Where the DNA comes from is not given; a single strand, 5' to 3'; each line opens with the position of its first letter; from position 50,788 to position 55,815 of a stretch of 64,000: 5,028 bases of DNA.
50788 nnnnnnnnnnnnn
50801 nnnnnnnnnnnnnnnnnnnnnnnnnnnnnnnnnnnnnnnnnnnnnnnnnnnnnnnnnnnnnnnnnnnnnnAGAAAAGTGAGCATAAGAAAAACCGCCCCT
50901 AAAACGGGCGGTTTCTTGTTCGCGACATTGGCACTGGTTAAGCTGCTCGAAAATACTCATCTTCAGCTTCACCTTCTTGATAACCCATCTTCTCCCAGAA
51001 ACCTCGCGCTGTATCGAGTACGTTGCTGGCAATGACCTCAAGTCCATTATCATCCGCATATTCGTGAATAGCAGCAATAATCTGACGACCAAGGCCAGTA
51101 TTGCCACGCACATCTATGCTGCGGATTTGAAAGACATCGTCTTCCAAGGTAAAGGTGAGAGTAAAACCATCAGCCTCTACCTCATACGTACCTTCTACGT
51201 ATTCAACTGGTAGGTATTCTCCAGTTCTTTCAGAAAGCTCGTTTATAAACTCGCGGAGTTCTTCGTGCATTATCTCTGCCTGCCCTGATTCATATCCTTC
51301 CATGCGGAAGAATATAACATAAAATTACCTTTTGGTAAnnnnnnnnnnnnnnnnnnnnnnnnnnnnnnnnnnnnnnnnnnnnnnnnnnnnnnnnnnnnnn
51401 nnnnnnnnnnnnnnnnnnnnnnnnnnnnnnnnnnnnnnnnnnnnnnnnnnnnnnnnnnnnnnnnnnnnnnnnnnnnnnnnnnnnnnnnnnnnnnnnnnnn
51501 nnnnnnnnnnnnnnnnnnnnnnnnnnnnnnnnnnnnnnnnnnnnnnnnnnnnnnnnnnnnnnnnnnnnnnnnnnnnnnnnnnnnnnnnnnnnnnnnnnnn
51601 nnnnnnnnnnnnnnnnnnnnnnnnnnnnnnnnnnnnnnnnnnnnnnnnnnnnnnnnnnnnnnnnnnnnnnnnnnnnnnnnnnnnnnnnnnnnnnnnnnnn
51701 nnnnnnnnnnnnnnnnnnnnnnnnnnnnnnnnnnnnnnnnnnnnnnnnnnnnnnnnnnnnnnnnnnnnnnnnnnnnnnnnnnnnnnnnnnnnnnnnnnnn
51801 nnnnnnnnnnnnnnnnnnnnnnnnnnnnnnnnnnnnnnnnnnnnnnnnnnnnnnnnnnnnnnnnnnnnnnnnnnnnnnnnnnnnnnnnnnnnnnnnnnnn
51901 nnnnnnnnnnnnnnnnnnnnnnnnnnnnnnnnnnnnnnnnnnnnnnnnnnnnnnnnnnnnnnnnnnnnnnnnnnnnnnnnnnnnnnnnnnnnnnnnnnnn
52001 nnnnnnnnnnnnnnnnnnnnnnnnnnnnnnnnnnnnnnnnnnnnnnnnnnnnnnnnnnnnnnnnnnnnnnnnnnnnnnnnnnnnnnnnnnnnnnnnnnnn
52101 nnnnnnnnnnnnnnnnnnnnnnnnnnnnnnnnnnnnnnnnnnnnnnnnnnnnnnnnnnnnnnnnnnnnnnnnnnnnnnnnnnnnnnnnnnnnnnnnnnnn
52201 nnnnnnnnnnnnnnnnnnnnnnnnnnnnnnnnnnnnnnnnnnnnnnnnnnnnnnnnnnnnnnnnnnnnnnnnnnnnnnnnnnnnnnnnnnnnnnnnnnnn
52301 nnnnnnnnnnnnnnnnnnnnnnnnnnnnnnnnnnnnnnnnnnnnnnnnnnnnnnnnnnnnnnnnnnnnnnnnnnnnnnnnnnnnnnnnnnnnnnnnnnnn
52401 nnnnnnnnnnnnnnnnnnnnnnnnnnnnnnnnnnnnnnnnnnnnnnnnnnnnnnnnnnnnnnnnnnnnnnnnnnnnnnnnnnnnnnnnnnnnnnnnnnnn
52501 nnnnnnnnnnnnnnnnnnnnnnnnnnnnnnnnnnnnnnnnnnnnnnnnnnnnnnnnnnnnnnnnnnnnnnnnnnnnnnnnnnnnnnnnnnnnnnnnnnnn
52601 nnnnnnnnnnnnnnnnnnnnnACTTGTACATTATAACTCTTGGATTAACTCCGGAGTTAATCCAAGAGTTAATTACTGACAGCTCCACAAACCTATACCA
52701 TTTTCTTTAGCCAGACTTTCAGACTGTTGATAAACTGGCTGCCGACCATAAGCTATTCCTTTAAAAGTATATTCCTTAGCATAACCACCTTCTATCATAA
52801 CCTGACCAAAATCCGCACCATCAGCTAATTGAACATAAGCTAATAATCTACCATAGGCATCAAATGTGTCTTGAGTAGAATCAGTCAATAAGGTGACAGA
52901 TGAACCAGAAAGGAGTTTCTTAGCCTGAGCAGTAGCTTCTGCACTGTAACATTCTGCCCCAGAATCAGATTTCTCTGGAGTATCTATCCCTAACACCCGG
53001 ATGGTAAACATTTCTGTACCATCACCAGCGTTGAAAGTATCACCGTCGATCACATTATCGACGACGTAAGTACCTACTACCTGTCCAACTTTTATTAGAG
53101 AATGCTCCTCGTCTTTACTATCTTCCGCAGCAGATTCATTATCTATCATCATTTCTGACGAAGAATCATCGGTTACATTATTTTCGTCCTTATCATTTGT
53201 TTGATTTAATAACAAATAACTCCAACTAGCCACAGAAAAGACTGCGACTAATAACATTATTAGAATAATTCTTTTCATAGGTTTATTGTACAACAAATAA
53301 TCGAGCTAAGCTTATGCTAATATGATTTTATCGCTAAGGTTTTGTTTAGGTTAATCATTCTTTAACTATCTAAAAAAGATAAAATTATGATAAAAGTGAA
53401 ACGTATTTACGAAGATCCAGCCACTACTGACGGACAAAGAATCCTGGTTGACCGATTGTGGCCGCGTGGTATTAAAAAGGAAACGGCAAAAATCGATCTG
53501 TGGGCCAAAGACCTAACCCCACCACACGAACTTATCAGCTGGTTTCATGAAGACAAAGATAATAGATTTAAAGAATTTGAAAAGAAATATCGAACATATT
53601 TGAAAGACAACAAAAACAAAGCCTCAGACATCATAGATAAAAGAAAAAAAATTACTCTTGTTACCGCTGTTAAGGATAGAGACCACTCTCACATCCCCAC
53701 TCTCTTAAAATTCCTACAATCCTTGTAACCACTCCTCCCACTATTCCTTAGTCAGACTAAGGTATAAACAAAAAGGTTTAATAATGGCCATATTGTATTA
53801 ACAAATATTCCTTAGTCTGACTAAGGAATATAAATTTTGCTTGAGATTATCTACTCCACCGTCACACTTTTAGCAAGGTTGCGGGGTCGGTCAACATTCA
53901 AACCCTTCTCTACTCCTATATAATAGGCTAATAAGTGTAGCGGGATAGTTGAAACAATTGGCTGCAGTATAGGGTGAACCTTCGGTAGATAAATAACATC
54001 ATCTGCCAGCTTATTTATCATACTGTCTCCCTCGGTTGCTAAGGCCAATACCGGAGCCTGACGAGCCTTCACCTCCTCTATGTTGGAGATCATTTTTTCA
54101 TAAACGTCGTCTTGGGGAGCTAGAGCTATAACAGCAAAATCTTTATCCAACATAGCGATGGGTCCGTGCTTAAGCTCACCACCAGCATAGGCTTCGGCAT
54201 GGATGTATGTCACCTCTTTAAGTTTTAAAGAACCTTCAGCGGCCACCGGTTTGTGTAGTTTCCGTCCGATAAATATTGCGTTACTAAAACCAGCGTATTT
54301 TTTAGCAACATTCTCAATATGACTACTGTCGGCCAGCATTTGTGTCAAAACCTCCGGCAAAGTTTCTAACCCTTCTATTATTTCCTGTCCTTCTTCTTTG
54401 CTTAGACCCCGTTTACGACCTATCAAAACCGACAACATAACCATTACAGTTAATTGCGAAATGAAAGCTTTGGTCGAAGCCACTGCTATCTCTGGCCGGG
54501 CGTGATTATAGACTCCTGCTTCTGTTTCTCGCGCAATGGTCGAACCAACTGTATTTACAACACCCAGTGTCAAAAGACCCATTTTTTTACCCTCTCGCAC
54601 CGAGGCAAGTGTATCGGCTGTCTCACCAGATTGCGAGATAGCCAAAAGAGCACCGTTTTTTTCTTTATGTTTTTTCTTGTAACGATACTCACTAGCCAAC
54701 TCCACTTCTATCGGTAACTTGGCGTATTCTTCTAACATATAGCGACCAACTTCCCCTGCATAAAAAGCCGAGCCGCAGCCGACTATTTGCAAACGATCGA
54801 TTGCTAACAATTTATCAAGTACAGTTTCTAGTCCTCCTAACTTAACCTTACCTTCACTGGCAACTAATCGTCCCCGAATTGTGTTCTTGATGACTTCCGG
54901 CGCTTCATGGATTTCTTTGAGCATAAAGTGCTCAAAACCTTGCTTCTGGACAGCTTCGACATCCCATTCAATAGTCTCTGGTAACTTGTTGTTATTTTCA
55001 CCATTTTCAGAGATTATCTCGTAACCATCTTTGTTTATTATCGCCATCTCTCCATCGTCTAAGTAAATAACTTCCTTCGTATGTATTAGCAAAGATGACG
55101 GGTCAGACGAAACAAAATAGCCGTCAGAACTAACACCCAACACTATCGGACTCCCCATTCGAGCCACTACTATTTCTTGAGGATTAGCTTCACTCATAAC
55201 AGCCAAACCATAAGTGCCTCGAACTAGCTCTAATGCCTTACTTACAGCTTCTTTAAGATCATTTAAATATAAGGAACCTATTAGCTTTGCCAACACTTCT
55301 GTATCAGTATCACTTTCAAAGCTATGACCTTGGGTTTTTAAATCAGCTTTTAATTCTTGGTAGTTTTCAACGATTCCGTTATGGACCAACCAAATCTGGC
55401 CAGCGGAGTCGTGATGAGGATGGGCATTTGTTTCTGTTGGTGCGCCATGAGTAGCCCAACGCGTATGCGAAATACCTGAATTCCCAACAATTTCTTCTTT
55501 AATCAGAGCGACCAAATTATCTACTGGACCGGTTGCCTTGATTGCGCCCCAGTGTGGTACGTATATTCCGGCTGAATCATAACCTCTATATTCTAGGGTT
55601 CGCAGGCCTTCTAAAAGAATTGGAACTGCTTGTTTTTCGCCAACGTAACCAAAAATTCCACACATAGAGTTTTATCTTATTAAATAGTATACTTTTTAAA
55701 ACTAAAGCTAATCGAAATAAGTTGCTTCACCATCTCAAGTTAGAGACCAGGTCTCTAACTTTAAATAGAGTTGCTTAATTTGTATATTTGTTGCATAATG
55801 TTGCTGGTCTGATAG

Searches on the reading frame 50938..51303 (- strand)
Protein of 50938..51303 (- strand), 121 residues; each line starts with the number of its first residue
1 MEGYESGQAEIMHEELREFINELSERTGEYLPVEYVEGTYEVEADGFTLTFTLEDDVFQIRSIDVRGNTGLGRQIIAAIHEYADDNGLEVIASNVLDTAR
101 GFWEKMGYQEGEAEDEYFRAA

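Call 10: search_protein_families(library=pfam, proteins=[window:50938-51303:-], max_evalue=0.001)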
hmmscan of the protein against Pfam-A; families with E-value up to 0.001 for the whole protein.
window:50938-51303:- (121 aa): 1 family
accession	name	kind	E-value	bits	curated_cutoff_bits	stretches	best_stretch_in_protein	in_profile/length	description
PF13508.13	Acetyltransf_7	-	0.00022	22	27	1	69-110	43-84/84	Acetyltransferase (GNAT) domain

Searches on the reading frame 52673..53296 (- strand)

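Call 10: search_protein_families(library=pfam, proteins=[window:52673-53296:-], max_evalue=0.001)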
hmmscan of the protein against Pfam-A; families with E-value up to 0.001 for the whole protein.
window:52673-53296:- (207 aa): 1 family
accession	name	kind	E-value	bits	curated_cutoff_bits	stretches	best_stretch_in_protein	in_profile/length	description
PF00565.23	SNase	-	8e-20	71.7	21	1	98-205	1-106/107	Staphylococcal nuclease homologue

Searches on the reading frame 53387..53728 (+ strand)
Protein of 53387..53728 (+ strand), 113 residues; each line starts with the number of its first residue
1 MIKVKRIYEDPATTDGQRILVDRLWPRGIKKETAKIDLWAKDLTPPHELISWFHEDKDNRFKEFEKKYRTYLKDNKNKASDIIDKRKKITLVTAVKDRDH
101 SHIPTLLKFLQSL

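Call 11: search_protein_families(library=pfam, proteins=[window:53387-53728:+], max_evalue=0.001)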
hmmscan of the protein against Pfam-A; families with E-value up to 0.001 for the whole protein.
window:53387-53728:+ (113 aa): 3 families
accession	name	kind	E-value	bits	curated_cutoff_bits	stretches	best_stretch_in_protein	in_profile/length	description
PF22752.1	DUF488-N3i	-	6.6e-32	111.2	27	1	1-111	1-112/131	Inactive DUF488-N3 subclade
PF04343.18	DUF488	-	1e-25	91.1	22.2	1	3-110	1-121/121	Domain of unknown function DUF488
PF22751.1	DUF488-N3a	-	9e-21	74.8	27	1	2-111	1-115/118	Active DUF488-N3 subclade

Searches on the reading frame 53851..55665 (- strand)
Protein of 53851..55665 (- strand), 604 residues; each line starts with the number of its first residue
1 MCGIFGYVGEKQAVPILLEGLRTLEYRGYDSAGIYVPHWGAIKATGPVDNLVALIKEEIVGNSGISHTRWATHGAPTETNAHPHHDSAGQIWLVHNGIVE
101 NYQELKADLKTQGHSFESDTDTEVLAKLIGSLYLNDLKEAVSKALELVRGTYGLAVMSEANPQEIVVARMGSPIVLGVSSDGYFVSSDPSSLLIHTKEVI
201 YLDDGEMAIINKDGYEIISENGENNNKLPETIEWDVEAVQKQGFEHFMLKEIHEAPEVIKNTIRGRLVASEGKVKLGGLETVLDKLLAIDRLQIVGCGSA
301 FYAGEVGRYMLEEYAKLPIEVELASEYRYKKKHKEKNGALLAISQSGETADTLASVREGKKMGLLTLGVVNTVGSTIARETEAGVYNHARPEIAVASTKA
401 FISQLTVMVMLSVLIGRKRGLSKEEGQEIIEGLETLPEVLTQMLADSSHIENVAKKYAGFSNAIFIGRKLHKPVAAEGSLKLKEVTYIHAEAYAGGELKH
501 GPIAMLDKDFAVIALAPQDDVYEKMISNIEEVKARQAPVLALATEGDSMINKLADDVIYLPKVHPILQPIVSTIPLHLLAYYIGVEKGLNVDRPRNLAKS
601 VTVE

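Call 11: search_protein_families(library=pfam, proteins=[window:53851-55665:-], max_evalue=0.001)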
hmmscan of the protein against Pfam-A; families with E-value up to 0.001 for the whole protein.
window:53851-55665:- (604 aa): 4 families
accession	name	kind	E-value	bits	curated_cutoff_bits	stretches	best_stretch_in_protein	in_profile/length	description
PF01380.27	SIS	-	5.5e-44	149.6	25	2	289-412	5-129/131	SIS domain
PF13522.11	GATase_6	-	1.6e-21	77.1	27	1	62-187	11-129/130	Glutamine amidotransferase domain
PF13537.11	GATase_7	-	6.9e-15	55.6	25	1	76-192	8-121/123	Glutamine amidotransferase domain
PF13230.11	GATase_4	-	0.00067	19.1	23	0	54-124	63-132/272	Glutamine amidotransferases class-II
